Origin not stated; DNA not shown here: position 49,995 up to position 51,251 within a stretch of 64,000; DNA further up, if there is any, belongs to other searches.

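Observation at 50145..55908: A selenocysteine formate dehydrogenase with a split and permuted alpha subunit: Sec-FdhA catalytic core, then a NuoE-NuoF fusion, then a separate Fe-S/MopB-Fe4S4 protein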

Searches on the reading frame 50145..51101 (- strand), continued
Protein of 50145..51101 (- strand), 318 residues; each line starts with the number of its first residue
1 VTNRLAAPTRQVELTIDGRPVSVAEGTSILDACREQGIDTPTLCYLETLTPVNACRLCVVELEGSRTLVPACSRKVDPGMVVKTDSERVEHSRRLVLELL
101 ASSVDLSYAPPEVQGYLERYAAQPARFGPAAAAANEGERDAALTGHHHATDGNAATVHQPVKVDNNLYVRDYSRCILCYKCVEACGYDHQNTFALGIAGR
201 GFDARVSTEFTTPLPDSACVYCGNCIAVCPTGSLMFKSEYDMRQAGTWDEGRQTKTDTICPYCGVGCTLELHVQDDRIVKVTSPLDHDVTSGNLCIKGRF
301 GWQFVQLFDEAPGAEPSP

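Call 32: list_cluster_members(proteins=[P0001, P0021, P0030, P0088, P0025, P0028])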
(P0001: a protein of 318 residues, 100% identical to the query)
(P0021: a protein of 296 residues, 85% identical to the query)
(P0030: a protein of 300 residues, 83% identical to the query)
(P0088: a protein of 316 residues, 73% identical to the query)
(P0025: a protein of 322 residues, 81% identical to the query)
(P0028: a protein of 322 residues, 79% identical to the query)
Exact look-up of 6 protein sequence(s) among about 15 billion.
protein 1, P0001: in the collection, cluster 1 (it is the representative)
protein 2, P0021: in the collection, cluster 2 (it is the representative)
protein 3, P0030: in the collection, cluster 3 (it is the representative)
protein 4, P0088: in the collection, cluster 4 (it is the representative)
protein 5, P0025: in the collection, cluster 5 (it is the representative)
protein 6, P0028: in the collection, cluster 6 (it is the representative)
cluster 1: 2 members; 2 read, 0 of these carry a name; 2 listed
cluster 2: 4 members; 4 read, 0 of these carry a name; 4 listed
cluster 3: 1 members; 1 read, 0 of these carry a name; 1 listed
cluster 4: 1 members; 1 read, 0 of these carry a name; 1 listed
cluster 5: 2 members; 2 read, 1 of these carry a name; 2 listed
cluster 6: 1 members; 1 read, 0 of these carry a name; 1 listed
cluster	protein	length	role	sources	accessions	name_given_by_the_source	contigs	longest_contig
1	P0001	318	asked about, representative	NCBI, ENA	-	-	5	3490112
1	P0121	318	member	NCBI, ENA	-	-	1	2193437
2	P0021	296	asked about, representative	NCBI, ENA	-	-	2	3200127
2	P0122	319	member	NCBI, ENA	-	-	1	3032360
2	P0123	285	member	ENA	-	-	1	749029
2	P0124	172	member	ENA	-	-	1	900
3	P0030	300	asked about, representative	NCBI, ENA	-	-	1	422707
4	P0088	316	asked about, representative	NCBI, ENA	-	-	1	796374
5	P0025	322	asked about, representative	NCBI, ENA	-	-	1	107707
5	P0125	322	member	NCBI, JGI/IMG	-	predicted molibdopterin-dependent oxidoreductase YjgC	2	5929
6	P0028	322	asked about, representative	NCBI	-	-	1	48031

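Call 44: search_protein_representatives(protein=window:50145-51101:-)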
Query: 318 residues. Proteins with E-value up to 0.001 (for the whole library): 14898; up to 1e-10: 7431; up to 1e-30: 955. The best 150 are listed.
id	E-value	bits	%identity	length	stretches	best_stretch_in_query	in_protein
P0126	8.7e-132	455.4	72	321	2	160-310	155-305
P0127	4.9e-113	393.8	73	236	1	12-247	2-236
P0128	8.7e-111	386.4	88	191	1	134-318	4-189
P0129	4.0e-106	371.1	73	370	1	81-314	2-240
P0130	3.7e-102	358.1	61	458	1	32-307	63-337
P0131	2.0e-101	355.7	74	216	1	96-306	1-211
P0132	1.6e-100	352.7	68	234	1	80-306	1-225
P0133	8.6e-99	347.0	57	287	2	162-305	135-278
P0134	5.6e-97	341.0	59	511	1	9-307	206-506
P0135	7.7e-95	334.0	66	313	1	17-254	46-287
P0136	1.2e-90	320.2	66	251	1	7-225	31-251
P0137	2.7e-88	312.5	79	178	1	69-247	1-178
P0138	4.5e-84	298.7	75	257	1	137-306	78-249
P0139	1.9e-82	293.3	80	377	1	154-306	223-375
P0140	2.1e-80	286.6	42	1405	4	162-306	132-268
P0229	9.2e-52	192.5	39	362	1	13-309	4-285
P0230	1.2e-51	192.0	47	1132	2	155-304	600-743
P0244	1.7e-49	185.0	38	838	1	14-306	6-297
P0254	9.0e-48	179.4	39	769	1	12-309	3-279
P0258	2.0e-47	178.3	39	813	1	12-310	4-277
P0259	2.3e-47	178.1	43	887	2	163-306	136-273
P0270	5.0e-47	176.9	38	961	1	11-309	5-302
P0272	5.6e-47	176.8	45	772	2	165-305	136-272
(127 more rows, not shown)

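Call 59: find_encoding_contigs(protein=P0229, flank=6000, max_places=3)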
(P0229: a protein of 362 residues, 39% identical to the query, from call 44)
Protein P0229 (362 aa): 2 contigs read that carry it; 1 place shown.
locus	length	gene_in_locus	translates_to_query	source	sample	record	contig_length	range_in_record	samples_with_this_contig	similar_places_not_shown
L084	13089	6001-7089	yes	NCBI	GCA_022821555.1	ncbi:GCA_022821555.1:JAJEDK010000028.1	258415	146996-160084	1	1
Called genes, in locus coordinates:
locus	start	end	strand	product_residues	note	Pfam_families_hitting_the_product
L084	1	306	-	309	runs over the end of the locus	PF02653:BPD_transp_2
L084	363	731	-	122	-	PF18480:DUF5615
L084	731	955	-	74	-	PF04255:DUF433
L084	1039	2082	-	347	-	PF02653:BPD_transp_2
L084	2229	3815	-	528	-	PF00005:ABC_tran, PF13304:AAA_21 (faint), PF00005:ABC_tran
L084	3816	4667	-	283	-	PF14100:DUF6807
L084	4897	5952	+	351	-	PF02608:Bmp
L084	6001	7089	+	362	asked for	PF00111:Fer2 (weak), PF13510:Fer2_4, PF12838:Fer4_7, PF13187:Fer4_9 (weak), PF13237:Fer4_10 (weak), PF22117:Fer4_Nqo3, PF04879:Molybdop_Fe4S4, PF00384:Molybdopterin, +2 more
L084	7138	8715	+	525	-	PF00384:Molybdopterin, PF01568:Molydop_binding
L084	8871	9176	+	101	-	PF07883:Cupin_2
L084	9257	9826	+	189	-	PF05685:Uma2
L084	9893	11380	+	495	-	PF02789:Peptidase_M17_N, PF00883:Peptidase_M17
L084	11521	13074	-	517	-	PF00682:HMGL-like, PF22617:HCS_D2, PF08502:LeuA_dimer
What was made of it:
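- Tried and rejected: P0229 is a stand-alone fused Sec-FDH without NuoEF (call 59).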

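Call 66: search_dna_similar(query=window:50145-51101:-, collection=plasmids, mode=protein, max_evalue=1e-20, max_rows=15)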
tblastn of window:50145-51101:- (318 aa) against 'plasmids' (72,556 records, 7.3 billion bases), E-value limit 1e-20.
Records with a match: 125; places in all: 130; records where one place covers at least 80% of the query: 123.
Best place of each record, by identity: <60% 125.
By first word of the organism name: Sinorhizobium 58; Azospirillum 20; Paracoccus 5; Methylobacterium 4; Skermanella 3; Sphingobium 2; Microvirga 2; Cupriavidus 2; Alloyangia 2; Tritonibacter 2; and 24 more.
By predicted mobility (MOB-suite, as given by PLSDB): non-mobilizable 58; conjugative 53; mobilizable 14.
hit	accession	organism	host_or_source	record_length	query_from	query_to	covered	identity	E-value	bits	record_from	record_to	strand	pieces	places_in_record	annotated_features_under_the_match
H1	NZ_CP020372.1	Candidatus Thiodictyon syntrophicum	meromictic lake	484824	7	304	94%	36.9%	6e-48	179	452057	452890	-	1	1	fdhF: formate dehydrogenase subunit alpha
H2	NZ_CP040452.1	Halomonas sp. PA16-9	-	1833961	6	305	94%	36.5%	1e-41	160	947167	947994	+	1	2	none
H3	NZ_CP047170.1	Ponticoccus alexandrii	surface sea water,shallow sea, symbosis ...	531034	5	309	96%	35.7%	2e-42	163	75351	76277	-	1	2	fdhF: formate dehydrogenase subunit alpha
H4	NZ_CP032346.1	Azospirillum brasilense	soil sample,Agricultural field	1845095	8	310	95%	35.9%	9e-45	170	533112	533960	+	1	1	record has no annotation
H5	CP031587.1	Paracoccaceae bacterium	Isolate culture,marine surface water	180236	5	310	96%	35.2%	3e-41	159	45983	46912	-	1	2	Putative formate dehydrogenase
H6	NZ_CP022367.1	Azospirillum sp. TSH58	single cell,paddy soils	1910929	12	310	94%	35.9%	2e-44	169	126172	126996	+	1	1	record has no annotation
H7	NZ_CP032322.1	Azospirillum argentinense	soil sample,Agricultural field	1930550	12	309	94%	36.0%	2e-44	169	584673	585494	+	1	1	record has no annotation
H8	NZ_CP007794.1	Azospirillum argentinense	Triticum aestivum L.,Root,wheat ...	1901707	12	309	94%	36.0%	2e-44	169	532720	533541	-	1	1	record has no annotation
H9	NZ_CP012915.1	Azospirillum brasilense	Digitaria eriantha,microbe,root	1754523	12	309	94%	36.0%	3e-44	168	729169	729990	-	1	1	none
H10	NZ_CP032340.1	Azospirillum brasilense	soil sample,Agricultural field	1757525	12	309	94%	36.0%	3e-44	168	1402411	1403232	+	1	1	none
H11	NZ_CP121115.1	Roseinatronobacter sp. S2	cell culture,Alkaline Spring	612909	5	310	96%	34.9%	2e-40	157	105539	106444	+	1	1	fdhF: formate dehydrogenase subunit alpha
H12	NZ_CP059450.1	Azospirillum brasilense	Prokaryotes,soil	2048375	12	309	94%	35.7%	7e-44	167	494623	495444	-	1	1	none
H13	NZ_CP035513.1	Haematobacter massiliensis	single cell,human skin swab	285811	12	304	92%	36.2%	3e-40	157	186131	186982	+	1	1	fdhF: formate dehydrogenase subunit alpha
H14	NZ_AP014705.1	Methylobacterium aquaticum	-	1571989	10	310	95%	35.2%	4e-43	165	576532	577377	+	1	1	none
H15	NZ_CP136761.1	Palleronia sp. LCG004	cell culture,Intertidal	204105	12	310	94%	35.4%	2e-40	157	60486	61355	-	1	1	fdhF: formate dehydrogenase subunit alpha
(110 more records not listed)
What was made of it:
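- Tried and rejected: A plasmid search gave only fused FdsA-type genes at less than 40% identity (call 66).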

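Call 67: predict_structure(alignment_id=A1)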
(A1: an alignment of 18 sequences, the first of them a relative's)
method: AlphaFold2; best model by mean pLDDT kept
length: 318 residues; sequences in the alignment: 18
mean_pLDDT: 53.2   pTM: 0.49
mean pLDDT of the five models: 53.2, 50.7, 48.9, 48.5, 47.7
residues with pLDDT >= 90: 20; 70-90: 59; 50-70: 76; < 50: 163
segments of 3 or more residues with pLDDT < 50: 1-4, 43-56, 137-237, 259-267, 285-318
pLDDT, mean of each block of 10 residues (from residue 1): 57 93 88 82 42 50 73 82 85 67 55 74 61 52 39 31 26 29 34 35 39 34 37 43 71 64 45 58 46 36 33 37
secondary structure, 60 per line:
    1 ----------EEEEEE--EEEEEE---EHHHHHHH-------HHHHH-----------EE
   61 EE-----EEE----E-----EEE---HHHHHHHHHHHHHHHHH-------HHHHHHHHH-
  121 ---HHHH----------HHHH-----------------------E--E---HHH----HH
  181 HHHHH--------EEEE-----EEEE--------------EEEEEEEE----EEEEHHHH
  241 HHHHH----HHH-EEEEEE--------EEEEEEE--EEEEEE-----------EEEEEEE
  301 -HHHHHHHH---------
elements in order: E11-16 E19-24 H29-35 H43-47 E59-62 E68-70 E81-83 H87-103 H111-119 H124-127 H138-141 H179-185 E194-197 E203-206 E221-228 E233-236 H237-245 E254-259 E268-274 E277-282 E294-300 H302-309
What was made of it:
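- Tried and rejected: The AlphaFold model of the Fe-S protein alone, built from the shallow alignment A1, had a mean pLDDT of 53 (call 67).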

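Call 71: search_protein_families(library=pfam, proteins=[P0140, P0230, P0244, P0254, P0258, P0259, P0270, P0272, P0126], max_evalue=0.000001)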
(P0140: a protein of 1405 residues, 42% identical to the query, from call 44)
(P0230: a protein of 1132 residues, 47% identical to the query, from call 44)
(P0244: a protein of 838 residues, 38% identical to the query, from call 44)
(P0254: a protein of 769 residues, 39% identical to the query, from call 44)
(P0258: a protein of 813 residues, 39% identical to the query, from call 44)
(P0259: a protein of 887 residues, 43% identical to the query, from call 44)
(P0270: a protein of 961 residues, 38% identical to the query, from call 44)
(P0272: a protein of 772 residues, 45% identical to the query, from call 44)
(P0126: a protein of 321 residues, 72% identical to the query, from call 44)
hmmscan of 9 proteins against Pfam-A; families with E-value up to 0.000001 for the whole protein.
P0140 (1405 aa): 11 families
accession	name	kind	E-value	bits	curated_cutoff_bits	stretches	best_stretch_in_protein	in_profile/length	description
PF00384.28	Molybdopterin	-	4.2e-122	408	24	3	272-677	1-352/353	Molybdopterin oxidoreductase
PF13510.11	Fer2_4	-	8.4e-42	141.6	22.8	2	835-909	4-81/82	2Fe-2S iron-sulfur cluster binding domain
PF10588.14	NADH-G_4Fe-4S_3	-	1.2e-36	124.4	27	2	83-122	1-40/40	NADH-ubiquinone oxidoreductase-G iron-sulfur binding region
PF22117.2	Fer4_Nqo3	-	3.1e-26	91.8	27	2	971-1035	3-67/67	NADH-quinone oxidoreductase subunit 3, ferredoxin-like domain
PF04879.21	Molybdop_Fe4S4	-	5.9e-25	87.4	22.7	2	215-269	1-55/55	Molybdopterin oxidoreductase Fe4S4 domain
PF01568.27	Molydop_binding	-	4.9e-19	68.8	26.8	1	725-820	2-99/110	Molydopterin dinucleotide binding domain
PF00037.32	Fer4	-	1.9e-15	56.4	21.1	0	1018-1035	7-24/24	4Fe-4S binding domain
PF12838.12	Fer4_7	-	4.5e-15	56.3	27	2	978-1033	1-52/52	4Fe-4S dicluster domain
PF14697.11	Fer4_21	-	8.8e-11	42.2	35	1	975-1033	4-56/59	4Fe-4S dicluster domain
PF12837.12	Fer4_6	-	2.8e-09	36.9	25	0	972-991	2-21/24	4Fe-4S binding domain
PF13237.11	Fer4_10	-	1.2e-07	32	25.5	0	139-197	2-53/53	4Fe-4S dicluster domain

P0230 (1132 aa): 14 families
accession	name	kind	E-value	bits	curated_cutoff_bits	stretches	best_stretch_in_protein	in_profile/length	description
PF07992.20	Pyr_redox_2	-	6e-34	118.2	26.1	1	194-491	1-291/291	Pyridine nucleotide-disulphide oxidoreductase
PF00384.28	Molybdopterin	-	1.6e-24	87.1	24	2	749-894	1-158/353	Molybdopterin oxidoreductase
PF14691.11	Fer4_20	-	4.4e-24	84.9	25.8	1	101-178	29-109/113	Dihydroprymidine dehydrogenase domain II, 4Fe-4S cluster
PF13510.11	Fer2_4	-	1.1e-18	67.5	22.8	1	3-78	3-81/82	2Fe-2S iron-sulfur cluster binding domain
PF00070.33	Pyr_redox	-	2.3e-14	54.1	22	0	326-392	1-70/82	Pyridine nucleotide-disulphide oxidoreductase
PF13450.12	NAD_binding_8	-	6.6e-12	46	21.9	1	198-232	1-35/68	NAD(P)-binding Rossmann-like domain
PF04879.21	Molybdop_Fe4S4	-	7.9e-12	45.4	22.7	1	696-744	5-53/55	Molybdopterin oxidoreductase Fe4S4 domain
PF01266.30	DAO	-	6.5e-11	42.8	27.9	1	195-230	1-37/353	FAD dependent oxidoreductase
PF13738.12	Pyr_redox_3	-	1.9e-10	40.9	30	0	311-363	152-202/305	Pyridine nucleotide-disulphide oxidoreductase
PF12831.13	FAD_oxidored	-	8.8e-09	35.6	27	0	196-233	2-39/416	FAD dependent oxidoreductase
PF12838.12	Fer4_7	-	2.4e-08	34.7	27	1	619-677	1-52/52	4Fe-4S dicluster domain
PF00890.30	FAD_binding_2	-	9.9e-08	32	20.4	0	196-230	2-36/414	FAD binding domain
PF00037.32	Fer4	-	3.2e-07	30.3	21.1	0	663-679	8-24/24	4Fe-4S binding domain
PF01262.27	AlaDh_PNT_C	-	7.8e-07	29.2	23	0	326-359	30-62/214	Alanine dehydrogenase/PNT, C-terminal domain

P0244 (838 aa): 8 families
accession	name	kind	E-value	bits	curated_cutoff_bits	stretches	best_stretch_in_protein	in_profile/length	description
PF00384.28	Molybdopterin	-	8.2e-46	157.1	24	1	301-671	1-351/353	Molybdopterin oxidoreductase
PF04879.21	Molybdop_Fe4S4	-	8.5e-18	64.5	22.7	1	245-298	2-55/55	Molybdopterin oxidoreductase Fe4S4 domain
PF13510.11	Fer2_4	-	9.1e-17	61.3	22.8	1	6-78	6-81/82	2Fe-2S iron-sulfur cluster binding domain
PF01257.25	2Fe-2S_thioredx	-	7.9e-13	48.9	24.8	1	779-837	2-60/145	Thioredoxin-like [2Fe-2S] ferredoxin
PF12838.12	Fer4_7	-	1.9e-08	35.1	27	1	171-229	1-52/52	4Fe-4S dicluster domain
PF10588.14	NADH-G_4Fe-4S_3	-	6.8e-07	29.2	27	0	127-146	19-38/40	NADH-ubiquinone oxidoreductase-G iron-sulfur binding region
PF22117.2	Fer4_Nqo3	-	7.5e-07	29.7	27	0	163-230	2-66/67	NADH-quinone oxidoreductase subunit 3, ferredoxin-like domain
PF00111.32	Fer2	-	8.9e-07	29.2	21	1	6-57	1-50/77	2Fe-2S iron-sulfur cluster binding domain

P0254 (769 aa): 7 families
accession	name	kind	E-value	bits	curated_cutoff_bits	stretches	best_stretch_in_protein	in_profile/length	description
PF00384.28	Molybdopterin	-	8.3e-70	236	24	1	280-700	1-352/353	Molybdopterin oxidoreductase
PF13510.11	Fer2_4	-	9.6e-21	74.1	22.8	1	3-76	4-81/82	2Fe-2S iron-sulfur cluster binding domain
PF10588.14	NADH-G_4Fe-4S_3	-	1.3e-15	57.1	27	1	83-122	1-40/40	NADH-ubiquinone oxidoreductase-G iron-sulfur binding region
PF04879.21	Molybdop_Fe4S4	-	1.7e-14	54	22.7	1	224-277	5-55/55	Molybdopterin oxidoreductase Fe4S4 domain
PF22117.2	Fer4_Nqo3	-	1.2e-11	45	27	1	138-206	2-67/67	NADH-quinone oxidoreductase subunit 3, ferredoxin-like domain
PF12838.12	Fer4_7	-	1.4e-11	45.1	27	1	146-204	1-52/52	4Fe-4S dicluster domain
PF00037.32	Fer4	-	3.7e-07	30.1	21.1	1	187-206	5-24/24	4Fe-4S binding domain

P0258 (813 aa): 5 families
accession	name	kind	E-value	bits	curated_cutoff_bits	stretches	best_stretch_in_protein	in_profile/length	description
PF00384.28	Molybdopterin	-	3.9e-73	247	24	1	277-698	1-352/353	Molybdopterin oxidoreductase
PF13510.11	Fer2_4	-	3.4e-19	69.1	22.8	1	3-78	3-81/82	2Fe-2S iron-sulfur cluster binding domain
PF04879.21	Molybdop_Fe4S4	-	5.1e-19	68.4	22.7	1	221-274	2-55/55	Molybdopterin oxidoreductase Fe4S4 domain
PF10588.14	NADH-G_4Fe-4S_3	-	3e-18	65.5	27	1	85-121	1-37/40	NADH-ubiquinone oxidoreductase-G iron-sulfur binding region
PF00111.32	Fer2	-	1.4e-09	38.2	21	1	7-57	2-50/77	2Fe-2S iron-sulfur cluster binding domain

P0259 (887 aa): 8 families
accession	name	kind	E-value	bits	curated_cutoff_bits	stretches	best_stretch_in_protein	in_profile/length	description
PF00384.28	Molybdopterin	-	6e-67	226.6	24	1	277-705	1-353/353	Molybdopterin oxidoreductase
PF13510.11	Fer2_4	-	4.1e-18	65.6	22.8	1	3-78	3-81/82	2Fe-2S iron-sulfur cluster binding domain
PF10588.14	NADH-G_4Fe-4S_3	-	6.7e-18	64.4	27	1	85-122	1-38/40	NADH-ubiquinone oxidoreductase-G iron-sulfur binding region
PF04879.21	Molybdop_Fe4S4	-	4e-16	59.2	22.7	1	221-273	2-54/55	Molybdopterin oxidoreductase Fe4S4 domain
PF01568.27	Molydop_binding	-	8e-15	55.3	26.8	1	790-872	1-82/110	Molydopterin dinucleotide binding domain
PF22117.2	Fer4_Nqo3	-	3.5e-12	46.7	27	1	139-207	2-67/67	NADH-quinone oxidoreductase subunit 3, ferredoxin-like domain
PF12838.12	Fer4_7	-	3.9e-08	34.1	27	1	147-205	1-52/52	4Fe-4S dicluster domain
PF00111.32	Fer2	-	7.4e-07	29.5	21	0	7-57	2-50/77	2Fe-2S iron-sulfur cluster binding domain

P0270 (961 aa): 9 families
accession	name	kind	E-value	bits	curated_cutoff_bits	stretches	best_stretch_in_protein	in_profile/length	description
PF01257.25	2Fe-2S_thioredx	-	3.7e-44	150.5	24.8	1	813-957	1-145/145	Thioredoxin-like [2Fe-2S] ferredoxin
PF00384.28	Molybdopterin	-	1.6e-40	139.7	24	1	303-685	1-352/353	Molybdopterin oxidoreductase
PF13510.11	Fer2_4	-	4.5e-18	65.5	22.8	1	5-80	3-81/82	2Fe-2S iron-sulfur cluster binding domain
PF04879.21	Molybdop_Fe4S4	-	2e-12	47.3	22.7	1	247-299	2-54/55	Molybdopterin oxidoreductase Fe4S4 domain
PF00037.32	Fer4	-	1.2e-10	41.1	21.1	0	212-232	3-23/24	4Fe-4S binding domain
PF12838.12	Fer4_7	-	7.1e-09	36.4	27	1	173-231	1-52/52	4Fe-4S dicluster domain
PF22117.2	Fer4_Nqo3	-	1.2e-07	32.2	27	1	165-232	2-66/67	NADH-quinone oxidoreductase subunit 3, ferredoxin-like domain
PF00111.32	Fer2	-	3.1e-07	30.7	21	1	10-58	3-49/77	2Fe-2S iron-sulfur cluster binding domain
PF13187.11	Fer4_9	-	4.1e-07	30.4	27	0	217-257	2-41/52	4Fe-4S dicluster domain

P0272 (772 aa): 7 families
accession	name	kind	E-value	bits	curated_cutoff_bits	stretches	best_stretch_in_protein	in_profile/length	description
PF00384.28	Molybdopterin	-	6.2e-65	220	24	1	277-700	1-351/353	Molybdopterin oxidoreductase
PF13510.11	Fer2_4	-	2.6e-20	72.7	22.8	1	1-75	3-80/82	2Fe-2S iron-sulfur cluster binding domain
PF04879.21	Molybdop_Fe4S4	-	6.2e-15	55.4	22.7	1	218-274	2-55/55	Molybdopterin oxidoreductase Fe4S4 domain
PF10588.14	NADH-G_4Fe-4S_3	-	2e-13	50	27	1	83-122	1-40/40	NADH-ubiquinone oxidoreductase-G iron-sulfur binding region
PF22117.2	Fer4_Nqo3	-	8.2e-10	39.2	27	1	137-204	2-66/67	NADH-quinone oxidoreductase subunit 3, ferredoxin-like domain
PF00037.32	Fer4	-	1.9e-08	34.2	21.1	0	188-205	7-24/24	4Fe-4S binding domain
PF12838.12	Fer4_7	-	4.2e-07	30.8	27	1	146-203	2-52/52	4Fe-4S dicluster domain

P0126 (321 aa): 4 families
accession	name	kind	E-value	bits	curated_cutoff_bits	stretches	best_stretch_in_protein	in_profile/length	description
PF04879.21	Molybdop_Fe4S4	-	9e-21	74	22.7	1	250-300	3-53/55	Molybdopterin oxidoreductase Fe4S4 domain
PF13510.11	Fer2_4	-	2.8e-20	72.6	22.8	1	29-105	2-81/82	2Fe-2S iron-sulfur cluster binding domain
PF00037.32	Fer4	-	1e-08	35.1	21.1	0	211-229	5-23/24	4Fe-4S binding domain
PF12838.12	Fer4_7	-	2.7e-08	34.6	27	1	169-228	1-52/52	4Fe-4S dicluster domain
